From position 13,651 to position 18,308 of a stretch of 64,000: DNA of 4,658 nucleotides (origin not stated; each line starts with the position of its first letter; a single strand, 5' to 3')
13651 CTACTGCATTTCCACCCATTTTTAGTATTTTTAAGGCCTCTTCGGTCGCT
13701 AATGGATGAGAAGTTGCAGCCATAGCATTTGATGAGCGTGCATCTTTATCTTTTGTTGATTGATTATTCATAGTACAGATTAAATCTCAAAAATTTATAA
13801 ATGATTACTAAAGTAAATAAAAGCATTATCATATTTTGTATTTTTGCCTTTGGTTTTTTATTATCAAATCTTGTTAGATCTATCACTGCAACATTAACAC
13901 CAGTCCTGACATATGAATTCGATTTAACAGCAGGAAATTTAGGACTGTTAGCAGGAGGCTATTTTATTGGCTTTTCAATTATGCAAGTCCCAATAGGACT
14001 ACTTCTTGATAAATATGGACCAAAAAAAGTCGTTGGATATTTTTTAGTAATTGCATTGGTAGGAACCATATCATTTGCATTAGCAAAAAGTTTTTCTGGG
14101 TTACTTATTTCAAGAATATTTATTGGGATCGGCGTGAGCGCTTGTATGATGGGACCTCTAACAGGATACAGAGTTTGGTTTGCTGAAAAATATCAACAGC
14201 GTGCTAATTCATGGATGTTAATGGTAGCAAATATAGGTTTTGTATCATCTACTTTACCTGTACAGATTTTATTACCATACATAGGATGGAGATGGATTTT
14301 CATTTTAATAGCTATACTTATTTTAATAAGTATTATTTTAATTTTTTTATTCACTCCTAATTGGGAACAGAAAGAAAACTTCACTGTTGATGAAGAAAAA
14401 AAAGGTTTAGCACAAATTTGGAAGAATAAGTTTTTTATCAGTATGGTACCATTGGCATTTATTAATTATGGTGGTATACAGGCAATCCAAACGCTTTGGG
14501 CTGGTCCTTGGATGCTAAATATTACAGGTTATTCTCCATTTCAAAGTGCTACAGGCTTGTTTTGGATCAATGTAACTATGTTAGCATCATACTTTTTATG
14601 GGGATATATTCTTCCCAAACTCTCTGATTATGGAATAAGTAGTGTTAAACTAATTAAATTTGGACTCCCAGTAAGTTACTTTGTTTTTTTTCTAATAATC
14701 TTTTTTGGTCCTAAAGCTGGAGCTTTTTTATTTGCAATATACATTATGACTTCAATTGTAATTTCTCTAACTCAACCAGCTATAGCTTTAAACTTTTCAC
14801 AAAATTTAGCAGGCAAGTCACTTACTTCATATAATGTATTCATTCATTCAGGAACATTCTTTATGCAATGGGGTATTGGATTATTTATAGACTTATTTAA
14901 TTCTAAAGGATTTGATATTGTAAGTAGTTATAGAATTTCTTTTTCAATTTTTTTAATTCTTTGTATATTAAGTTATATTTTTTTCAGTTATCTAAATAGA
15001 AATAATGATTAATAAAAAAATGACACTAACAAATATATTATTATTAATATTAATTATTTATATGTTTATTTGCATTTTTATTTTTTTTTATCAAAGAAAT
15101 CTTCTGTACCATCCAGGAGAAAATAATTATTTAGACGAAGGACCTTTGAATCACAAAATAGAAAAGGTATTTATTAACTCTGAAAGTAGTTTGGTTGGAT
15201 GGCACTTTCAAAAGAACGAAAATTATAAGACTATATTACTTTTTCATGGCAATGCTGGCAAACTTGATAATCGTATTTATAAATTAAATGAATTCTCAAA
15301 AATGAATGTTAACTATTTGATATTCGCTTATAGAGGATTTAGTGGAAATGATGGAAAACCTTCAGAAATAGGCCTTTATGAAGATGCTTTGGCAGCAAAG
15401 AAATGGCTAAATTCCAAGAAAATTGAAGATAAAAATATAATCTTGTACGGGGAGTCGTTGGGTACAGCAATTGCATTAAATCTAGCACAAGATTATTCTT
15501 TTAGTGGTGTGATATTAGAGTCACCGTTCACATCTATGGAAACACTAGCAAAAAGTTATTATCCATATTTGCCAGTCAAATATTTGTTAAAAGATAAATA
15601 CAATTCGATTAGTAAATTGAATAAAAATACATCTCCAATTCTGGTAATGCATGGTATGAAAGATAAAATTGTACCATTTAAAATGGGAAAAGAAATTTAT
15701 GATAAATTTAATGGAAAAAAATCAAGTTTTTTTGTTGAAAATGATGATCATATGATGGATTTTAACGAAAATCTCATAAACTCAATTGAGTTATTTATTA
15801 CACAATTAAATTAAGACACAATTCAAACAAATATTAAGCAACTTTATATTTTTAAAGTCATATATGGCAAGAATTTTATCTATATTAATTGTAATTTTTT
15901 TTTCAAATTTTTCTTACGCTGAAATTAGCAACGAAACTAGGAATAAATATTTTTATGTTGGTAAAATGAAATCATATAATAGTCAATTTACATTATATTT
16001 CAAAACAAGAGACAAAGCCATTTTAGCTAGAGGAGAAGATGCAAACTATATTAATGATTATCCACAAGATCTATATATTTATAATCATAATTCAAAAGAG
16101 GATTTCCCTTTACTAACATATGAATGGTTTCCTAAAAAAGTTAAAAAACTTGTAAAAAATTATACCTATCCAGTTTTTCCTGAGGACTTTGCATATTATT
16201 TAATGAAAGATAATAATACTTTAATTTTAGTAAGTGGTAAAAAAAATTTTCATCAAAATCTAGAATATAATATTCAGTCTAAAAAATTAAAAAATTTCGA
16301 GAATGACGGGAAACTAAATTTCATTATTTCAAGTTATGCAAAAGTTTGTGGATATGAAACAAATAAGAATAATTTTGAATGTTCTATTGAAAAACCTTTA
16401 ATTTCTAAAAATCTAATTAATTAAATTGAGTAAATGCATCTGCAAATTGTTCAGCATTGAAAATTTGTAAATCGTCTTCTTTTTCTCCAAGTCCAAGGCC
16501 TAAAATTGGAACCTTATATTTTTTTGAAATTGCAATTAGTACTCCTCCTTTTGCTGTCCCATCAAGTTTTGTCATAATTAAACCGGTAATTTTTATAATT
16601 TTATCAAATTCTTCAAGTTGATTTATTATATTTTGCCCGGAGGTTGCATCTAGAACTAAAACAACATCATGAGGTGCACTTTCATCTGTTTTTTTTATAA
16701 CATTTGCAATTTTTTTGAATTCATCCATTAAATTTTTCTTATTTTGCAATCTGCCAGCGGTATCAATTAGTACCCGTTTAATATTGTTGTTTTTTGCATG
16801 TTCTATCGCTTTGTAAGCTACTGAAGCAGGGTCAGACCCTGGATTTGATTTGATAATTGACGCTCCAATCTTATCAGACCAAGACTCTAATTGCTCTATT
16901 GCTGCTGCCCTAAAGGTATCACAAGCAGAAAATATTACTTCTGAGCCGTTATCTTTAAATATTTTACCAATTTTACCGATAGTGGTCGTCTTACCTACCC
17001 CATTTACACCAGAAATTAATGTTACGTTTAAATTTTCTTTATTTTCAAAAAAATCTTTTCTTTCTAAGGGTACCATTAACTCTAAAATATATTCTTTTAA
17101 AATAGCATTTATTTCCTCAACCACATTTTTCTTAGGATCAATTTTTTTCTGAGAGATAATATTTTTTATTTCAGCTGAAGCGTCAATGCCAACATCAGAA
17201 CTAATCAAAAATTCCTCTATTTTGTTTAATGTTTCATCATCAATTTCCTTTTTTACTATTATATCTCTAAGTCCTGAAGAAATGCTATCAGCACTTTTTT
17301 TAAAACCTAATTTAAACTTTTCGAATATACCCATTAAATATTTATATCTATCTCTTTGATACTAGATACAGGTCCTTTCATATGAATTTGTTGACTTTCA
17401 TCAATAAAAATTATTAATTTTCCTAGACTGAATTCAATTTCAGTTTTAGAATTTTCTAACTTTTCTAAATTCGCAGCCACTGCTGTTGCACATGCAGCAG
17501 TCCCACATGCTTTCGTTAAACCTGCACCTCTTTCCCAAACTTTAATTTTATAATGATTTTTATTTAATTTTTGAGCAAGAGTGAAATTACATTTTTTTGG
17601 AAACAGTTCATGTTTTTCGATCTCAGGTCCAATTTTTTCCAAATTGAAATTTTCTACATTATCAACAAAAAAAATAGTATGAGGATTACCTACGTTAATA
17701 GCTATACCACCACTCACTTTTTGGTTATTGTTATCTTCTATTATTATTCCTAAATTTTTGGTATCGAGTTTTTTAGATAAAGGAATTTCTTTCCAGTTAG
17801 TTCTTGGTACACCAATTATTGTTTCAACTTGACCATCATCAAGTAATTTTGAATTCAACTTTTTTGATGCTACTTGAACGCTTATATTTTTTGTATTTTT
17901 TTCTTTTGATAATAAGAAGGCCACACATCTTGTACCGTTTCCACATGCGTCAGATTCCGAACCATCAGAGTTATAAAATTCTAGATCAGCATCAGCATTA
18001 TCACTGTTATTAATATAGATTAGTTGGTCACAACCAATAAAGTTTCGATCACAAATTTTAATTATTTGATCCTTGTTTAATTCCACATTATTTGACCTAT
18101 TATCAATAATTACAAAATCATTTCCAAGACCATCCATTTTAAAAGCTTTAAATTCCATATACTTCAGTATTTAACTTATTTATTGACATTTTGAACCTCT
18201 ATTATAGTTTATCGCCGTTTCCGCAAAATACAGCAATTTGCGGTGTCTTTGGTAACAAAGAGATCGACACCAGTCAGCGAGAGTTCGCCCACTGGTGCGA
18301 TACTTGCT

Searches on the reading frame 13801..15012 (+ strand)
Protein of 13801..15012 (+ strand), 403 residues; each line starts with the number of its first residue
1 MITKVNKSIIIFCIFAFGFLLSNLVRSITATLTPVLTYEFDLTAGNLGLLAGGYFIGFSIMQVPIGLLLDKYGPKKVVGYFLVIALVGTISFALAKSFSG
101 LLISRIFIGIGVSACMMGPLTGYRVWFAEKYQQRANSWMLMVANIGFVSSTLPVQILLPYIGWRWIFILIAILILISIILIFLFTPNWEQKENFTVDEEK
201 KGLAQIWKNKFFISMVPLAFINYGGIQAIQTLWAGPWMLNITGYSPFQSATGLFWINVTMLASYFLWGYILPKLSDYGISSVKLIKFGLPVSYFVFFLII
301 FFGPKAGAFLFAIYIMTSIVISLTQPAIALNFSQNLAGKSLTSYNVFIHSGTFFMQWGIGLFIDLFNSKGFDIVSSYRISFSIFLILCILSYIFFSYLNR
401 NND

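Call 12: search_protein_families(library=pfam, proteins=[window:13801-15012:+])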
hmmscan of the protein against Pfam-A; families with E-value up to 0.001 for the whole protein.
window:13801-15012:+ (403 aa): 2 families
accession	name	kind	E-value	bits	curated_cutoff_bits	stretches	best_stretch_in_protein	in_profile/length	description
PF07690.21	MFS_1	-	5.9e-34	118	33.4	1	16-354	2-345/347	Major Facilitator Superfamily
PF06609.19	TRI12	-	0.00025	20.1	23.2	1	14-205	48-238/599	Fungal trichothecene efflux pump (TRI12)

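Call 57: search_protein_families(library=ncbifam, proteins=[window:13801-15012:+], max_evalue=1e-10)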
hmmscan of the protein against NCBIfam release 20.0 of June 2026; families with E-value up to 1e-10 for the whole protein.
window:13801-15012:+ (403 aa): 5 families
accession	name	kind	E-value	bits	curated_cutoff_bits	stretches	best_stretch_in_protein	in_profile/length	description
TIGR00893.1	2A0114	subfamily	4.7e-21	75.2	395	1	29-203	13-187/399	D-galactonate transporter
TIGR00880.1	2_A_01_02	superfamily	2.6e-17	63.3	131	1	54-186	3-139/141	multidrug resistance protein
TIGR00710.1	efflux_Bcr_CflA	subfamily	1.5e-16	60.8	200.9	1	14-342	9-338/385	Bcr/CflA family efflux MFS transporter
TIGR00886.1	2A0108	subfamily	2e-12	46.9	311.7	1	12-195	3-198/368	NarK family nitrate/nitrite MFS transporter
TIGR00881.1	2A0104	subfamily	6.5e-11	41.9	407.75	0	17-370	2-377/379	phosphoglycerate transporter protein PgtP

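Call 73: search_solved_structures(query=window:13801-15012:+, max_evalue=0.001)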
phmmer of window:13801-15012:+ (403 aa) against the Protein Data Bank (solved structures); distinct sequences matched with E-value up to 0.001: 11.
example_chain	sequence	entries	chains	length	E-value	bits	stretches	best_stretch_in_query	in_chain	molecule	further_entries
8ttf_A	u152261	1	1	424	4.8e-08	35.7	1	12-340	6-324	Quinolone resistance protein NorA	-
8ttg_A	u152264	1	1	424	5.2e-08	35.6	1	12-340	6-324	Quinolone resistance protein NorA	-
7lo7_Z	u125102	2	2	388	7.7e-08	35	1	12-340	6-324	Quinolone resistance protein NorA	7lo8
8tth_A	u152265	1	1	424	1.2e-07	34.4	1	12-340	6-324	Quinolone resistance protein NorA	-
8tte_A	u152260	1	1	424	1.2e-07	34.3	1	12-340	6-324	Quinolone resistance protein NorA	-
28vj_B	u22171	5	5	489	1.6e-07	34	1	12-340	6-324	Quinolone resistance protein NorA,Soluble cytochrome b562 | NorA-BRIL(3A) fusion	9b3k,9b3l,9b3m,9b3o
9pv0_Z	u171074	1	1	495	1.7e-07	33.9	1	12-340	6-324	Quinolone resistance protein NorA, Soluble cytochrome b562 chimera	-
4lds_A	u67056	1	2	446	6.9e-06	28.6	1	4-193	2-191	Glucose transporter GlcP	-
7d5q_A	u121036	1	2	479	4.7e-05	25.8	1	29-188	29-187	Drug transporter, putative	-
7d5p_A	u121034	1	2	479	4.9e-05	25.8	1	29-188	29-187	Drug transporter, putative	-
3wdo_A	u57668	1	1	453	5e-05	25.7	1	34-188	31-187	MFS Transporter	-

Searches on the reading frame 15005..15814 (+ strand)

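Call 12: search_protein_families(library=pfam, proteins=[window:15005-15814:+])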
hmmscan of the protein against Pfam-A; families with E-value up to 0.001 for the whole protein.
window:15005-15814:+ (269 aa): 8 families
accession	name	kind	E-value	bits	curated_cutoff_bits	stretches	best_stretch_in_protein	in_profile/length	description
PF12146.15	Hydrolase_4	-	7.7e-12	45.5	27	1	74-181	4-116/239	Serine aminopeptidase, S33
PF00561.26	Abhydrolase_1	-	2.1e-09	37.9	25.8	1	76-178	2-109/245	alpha/beta hydrolase fold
PF00326.27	Peptidase_S9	-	1.6e-08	34.7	22.6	1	125-240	45-175/213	Prolyl oligopeptidase family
PF06342.18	DUF1057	-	2.1e-06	27.5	21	0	71-171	32-132/297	Alpha/beta hydrolase of unknown function (DUF1057)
PF20434.5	BD-FAE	-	4.1e-05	23.6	26.8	0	198-234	178-214/215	BD-FAE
PF02230.22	Abhydrolase_2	-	4.6e-05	23.8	23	0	138-235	100-185/217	Phospholipase/Carboxylesterase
PF20408.4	Abhydrolase_11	-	0.00011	22.4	27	1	132-249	65-165/193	Alpha/beta hydrolase domain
PF07859.19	Abhydrolase_3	-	0.00031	21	25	1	125-184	49-119/210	alpha/beta hydrolase fold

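Call 57: search_protein_families(library=ncbifam, proteins=[window:15005-15814:+], max_evalue=1e-10)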
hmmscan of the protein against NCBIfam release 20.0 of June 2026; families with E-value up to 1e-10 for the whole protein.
window:15005-15814:+ (269 aa): 0 families

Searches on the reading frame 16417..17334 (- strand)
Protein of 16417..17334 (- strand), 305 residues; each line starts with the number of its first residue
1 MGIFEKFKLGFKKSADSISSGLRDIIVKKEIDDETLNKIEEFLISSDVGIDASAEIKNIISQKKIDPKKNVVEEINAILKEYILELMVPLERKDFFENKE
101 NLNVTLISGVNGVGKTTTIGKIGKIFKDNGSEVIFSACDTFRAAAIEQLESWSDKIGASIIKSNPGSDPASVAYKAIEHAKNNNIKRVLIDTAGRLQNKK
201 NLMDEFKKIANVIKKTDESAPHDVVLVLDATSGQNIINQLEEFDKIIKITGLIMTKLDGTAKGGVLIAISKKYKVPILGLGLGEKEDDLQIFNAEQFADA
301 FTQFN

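Call 12: search_protein_families(library=pfam, proteins=[window:16417-17334:-])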
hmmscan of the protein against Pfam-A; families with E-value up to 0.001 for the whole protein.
window:16417-17334:- (305 aa): 7 families
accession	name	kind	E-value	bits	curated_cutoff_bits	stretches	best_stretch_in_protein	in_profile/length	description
PF00448.28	SRP54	-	9.7e-69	231.4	22.7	1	103-301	2-194/196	SRP54-type protein, GTPase domain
PF02881.24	SRP54_N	-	3.6e-08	34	22.4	1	19-81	2-73/75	SRP54-type protein, helical bundle domain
PF13207.12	AAA_17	-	6.9e-05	23.6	27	1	109-230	2-110/136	AAA domain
PF01656.29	CbiA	-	0.00011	22.6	25.4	1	105-284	2-111/125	CobQ/CobB/MinD/ParA nucleotide binding domain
PF13604.12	AAA_30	-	0.0002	21.6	27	1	103-199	19-103/191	AAA domain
PF13245.12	AAA_19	-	0.00029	21.4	25.1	1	103-196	12-102/134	AAA domain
PF13191.12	AAA_16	-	0.00042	21.3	32.6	1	103-229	25-139/167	AAA ATPase domain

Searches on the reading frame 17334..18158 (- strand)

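Call 13: search_protein_families(library=pfam, proteins=[window:17334-18158:-])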
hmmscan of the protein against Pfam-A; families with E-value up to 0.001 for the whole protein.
window:17334-18158:- (274 aa): 1 family
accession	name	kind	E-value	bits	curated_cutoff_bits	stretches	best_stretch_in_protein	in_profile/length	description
PF01678.24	DAP_epimerase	-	2.1e-48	163.8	34.7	2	153-265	2-119/121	Diaminopimelate epimerase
